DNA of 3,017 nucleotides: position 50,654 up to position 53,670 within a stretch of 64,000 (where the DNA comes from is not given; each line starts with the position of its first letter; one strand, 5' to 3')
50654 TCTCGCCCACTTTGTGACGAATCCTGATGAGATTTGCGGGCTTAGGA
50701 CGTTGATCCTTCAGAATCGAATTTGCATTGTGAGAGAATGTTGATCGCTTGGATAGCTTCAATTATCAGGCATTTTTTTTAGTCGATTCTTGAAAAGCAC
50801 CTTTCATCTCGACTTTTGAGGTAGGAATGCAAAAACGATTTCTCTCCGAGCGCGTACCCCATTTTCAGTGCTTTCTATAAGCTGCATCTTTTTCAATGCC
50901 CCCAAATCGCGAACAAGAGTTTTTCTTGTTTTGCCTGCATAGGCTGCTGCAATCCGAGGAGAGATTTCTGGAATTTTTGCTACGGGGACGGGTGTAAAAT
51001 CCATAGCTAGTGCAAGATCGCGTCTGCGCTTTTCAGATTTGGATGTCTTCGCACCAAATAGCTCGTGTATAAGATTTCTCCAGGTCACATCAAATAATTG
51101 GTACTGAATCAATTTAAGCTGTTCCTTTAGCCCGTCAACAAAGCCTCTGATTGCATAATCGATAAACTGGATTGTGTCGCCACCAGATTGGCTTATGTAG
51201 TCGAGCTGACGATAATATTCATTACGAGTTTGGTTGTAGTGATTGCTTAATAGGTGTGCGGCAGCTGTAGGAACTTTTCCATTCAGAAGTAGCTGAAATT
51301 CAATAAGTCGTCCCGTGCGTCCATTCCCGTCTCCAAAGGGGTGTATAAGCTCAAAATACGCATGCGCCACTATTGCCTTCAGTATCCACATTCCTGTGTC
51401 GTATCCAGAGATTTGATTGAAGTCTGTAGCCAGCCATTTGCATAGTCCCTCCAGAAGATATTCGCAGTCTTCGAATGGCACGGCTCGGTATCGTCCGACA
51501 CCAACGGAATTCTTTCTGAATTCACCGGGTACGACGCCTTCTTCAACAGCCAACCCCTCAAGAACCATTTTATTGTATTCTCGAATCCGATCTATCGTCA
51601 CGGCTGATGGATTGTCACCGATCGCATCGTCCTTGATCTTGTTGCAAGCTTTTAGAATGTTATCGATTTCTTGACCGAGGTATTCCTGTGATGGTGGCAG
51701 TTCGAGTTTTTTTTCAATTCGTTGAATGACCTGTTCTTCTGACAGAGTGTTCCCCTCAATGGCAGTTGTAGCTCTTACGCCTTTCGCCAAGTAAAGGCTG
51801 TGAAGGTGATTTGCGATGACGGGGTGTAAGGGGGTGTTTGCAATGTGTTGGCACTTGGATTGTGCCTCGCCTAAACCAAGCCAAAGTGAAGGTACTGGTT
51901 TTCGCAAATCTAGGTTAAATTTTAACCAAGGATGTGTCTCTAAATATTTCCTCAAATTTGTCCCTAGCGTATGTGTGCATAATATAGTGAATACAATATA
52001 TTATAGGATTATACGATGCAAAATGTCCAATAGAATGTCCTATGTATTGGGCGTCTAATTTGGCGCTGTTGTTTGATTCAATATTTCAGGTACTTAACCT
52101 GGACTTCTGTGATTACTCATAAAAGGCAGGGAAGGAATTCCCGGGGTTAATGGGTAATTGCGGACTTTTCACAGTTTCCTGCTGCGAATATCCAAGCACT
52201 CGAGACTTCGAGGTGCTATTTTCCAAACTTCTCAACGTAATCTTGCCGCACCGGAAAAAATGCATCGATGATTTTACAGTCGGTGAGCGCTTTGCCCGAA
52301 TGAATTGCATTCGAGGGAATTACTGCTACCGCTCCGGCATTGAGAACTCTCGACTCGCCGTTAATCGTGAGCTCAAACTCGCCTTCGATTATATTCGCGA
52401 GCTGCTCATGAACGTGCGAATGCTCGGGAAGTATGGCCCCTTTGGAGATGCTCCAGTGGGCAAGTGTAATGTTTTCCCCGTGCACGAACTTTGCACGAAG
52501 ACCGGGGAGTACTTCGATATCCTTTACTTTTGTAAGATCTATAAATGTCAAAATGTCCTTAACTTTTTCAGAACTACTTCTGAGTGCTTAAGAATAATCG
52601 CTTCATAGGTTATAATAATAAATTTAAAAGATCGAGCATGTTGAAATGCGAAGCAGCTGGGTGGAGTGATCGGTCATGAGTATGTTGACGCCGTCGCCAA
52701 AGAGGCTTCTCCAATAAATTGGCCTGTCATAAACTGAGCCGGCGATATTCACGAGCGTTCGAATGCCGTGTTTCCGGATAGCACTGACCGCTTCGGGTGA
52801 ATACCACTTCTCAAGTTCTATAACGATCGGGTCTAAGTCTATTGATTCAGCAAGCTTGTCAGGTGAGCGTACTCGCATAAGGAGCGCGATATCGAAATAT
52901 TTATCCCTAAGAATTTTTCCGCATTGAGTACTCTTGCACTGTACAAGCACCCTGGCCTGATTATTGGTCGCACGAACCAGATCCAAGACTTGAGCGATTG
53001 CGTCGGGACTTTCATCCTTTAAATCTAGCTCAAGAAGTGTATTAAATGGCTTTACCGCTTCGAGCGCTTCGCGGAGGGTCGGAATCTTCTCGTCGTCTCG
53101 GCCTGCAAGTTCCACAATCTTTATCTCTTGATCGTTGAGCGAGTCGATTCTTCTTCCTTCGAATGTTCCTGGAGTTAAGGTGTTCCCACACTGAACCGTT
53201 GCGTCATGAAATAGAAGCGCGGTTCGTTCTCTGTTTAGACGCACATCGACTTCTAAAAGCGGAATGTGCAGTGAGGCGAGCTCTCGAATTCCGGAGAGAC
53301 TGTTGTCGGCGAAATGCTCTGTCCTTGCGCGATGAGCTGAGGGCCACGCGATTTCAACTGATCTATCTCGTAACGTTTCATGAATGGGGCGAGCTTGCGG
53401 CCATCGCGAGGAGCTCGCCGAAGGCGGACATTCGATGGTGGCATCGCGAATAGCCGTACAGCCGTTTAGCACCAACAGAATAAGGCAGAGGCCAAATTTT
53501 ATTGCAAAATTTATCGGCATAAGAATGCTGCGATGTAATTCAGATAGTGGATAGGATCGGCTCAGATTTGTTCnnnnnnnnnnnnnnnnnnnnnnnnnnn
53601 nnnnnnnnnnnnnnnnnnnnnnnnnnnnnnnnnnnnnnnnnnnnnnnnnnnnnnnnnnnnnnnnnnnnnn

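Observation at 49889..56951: Island remnant beside ssrA carrying a Fic AMPylase, cupin, GDPD lipoprotein, orphan AAA ATPase and receiver domain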

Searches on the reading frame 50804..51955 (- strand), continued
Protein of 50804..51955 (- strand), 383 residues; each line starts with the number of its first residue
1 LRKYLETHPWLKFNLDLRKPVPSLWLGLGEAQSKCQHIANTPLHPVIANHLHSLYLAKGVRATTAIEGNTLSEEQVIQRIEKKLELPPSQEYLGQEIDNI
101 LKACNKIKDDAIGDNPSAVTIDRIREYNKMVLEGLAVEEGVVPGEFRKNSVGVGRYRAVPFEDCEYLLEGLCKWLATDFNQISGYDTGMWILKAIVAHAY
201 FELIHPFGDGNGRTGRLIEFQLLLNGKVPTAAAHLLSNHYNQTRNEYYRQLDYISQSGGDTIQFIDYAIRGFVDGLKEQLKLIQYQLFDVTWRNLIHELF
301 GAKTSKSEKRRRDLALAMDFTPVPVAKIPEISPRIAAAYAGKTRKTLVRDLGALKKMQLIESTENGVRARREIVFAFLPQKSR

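Call 109: find_related_loci(query=window:50804-51955:-, collection=viral_contigs, flank=5000)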
Query window:50804-51955:- (383 aa) in viral_contigs; peptide patterns used: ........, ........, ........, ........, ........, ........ (x = any residue, [..] = any of these).
9 stretches matched a pattern; 1 encode a relative of the query (tblastn E <= 1e-3); 1 distinct loci.
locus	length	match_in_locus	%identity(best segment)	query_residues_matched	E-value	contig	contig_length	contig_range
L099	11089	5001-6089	41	5-361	1e-84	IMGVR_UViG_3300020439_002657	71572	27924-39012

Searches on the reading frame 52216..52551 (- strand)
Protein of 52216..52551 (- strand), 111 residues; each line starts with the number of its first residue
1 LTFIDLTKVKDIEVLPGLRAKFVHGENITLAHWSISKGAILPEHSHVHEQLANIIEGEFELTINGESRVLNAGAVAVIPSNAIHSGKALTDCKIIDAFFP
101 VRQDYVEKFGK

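Call 6: search_protein_families(library=pfam, proteins=[window:52216-52551:-], max_evalue=0.01)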
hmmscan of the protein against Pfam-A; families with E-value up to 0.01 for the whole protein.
window:52216-52551:- (111 aa): 5 families
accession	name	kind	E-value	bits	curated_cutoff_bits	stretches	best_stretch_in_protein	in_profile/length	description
PF07883.17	Cupin_2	-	1.9e-11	44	27.2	1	32-96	2-68/70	Cupin domain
PF21621.3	MPI_cupin_dom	-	0.00052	20.4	27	1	21-81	4-62/79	Mannose-6-phosphate isomerase, cupin domain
PF02311.25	AraC_binding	-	0.00071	19.8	21.1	1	42-88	17-63/135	AraC-like ligand binding domain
PF05899.18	Cupin_3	-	0.0012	18.9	23.5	1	30-82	9-60/74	EutQ-like cupin domain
PF00190.28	Cupin_1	-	0.0021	18.1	22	1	25-91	30-106/151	Cupin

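Call 32: search_protein_families(library=padloc, proteins=[window:52216-52551:-], max_evalue=0.01)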
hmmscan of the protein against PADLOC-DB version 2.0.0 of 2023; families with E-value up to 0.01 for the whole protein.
window:52216-52551:- (111 aa): 0 families

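Call 33: search_protein_families(library=ncbifam, proteins=[window:52216-52551:-], max_evalue=0.01)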
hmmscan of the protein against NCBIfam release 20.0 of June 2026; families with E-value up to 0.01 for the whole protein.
window:52216-52551:- (111 aa): 4 families
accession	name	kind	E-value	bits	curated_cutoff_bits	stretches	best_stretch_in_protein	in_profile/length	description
NF007408.0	PRK09943.1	equivalog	5.3e-05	22.9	211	1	45-101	125-183/185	HTH-type transcriptional regulator PuuR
NF008376.0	PRK11171.1-5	equivalog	0.0004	19.6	338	1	37-105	79-145/278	(S)-ureidoglycine aminohydrolase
NF040771.1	AAH_UGLYAH2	exception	0.0008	18.7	350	1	37-105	74-140/267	bifunctional allantoicase/(S)-ureidoglycine aminohydrolase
NF008373.0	PRK11171.1-2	equivalog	0.0086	15.3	445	1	38-104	80-144/274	(S)-ureidoglycine aminohydrolase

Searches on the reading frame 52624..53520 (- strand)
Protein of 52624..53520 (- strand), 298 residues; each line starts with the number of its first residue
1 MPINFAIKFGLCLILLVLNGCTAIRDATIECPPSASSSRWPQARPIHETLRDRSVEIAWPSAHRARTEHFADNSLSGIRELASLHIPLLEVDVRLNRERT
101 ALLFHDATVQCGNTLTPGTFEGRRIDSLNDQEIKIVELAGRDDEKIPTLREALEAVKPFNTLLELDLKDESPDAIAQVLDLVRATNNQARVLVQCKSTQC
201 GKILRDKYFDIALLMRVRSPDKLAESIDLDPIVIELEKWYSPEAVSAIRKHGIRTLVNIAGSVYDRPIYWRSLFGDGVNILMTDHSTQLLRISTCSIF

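Call 6: search_protein_families(library=pfam, proteins=[window:52624-53520:-], max_evalue=0.01)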
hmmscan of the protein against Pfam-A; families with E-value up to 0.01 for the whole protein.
window:52624-53520:- (298 aa): 1 family
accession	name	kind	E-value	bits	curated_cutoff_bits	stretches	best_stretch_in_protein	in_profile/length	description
PF03009.23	GDPD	-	2e-08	35.1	23.6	1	63-221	1-158/244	Glycerophosphoryl diester phosphodiesterase family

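Call 32: search_protein_families(library=padloc, proteins=[window:52624-53520:-], max_evalue=0.01)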
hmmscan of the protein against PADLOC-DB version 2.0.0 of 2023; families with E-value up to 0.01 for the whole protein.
window:52624-53520:- (298 aa): 0 families

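Call 33: search_protein_families(library=ncbifam, proteins=[window:52624-53520:-], max_evalue=0.01)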
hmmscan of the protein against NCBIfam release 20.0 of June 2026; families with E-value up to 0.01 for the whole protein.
window:52624-53520:- (298 aa): 2 families
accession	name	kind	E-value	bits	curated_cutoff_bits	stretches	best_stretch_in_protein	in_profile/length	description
NF006989.0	PRK09454.1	equivalog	2e-06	27.4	264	1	62-285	14-240/251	glycerophosphodiester phosphodiesterase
NF053857.1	LysphglycPlipDStph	equivalog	0.00072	19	450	1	83-195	71-193/305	lysophosphatidylglycerol phospholipase D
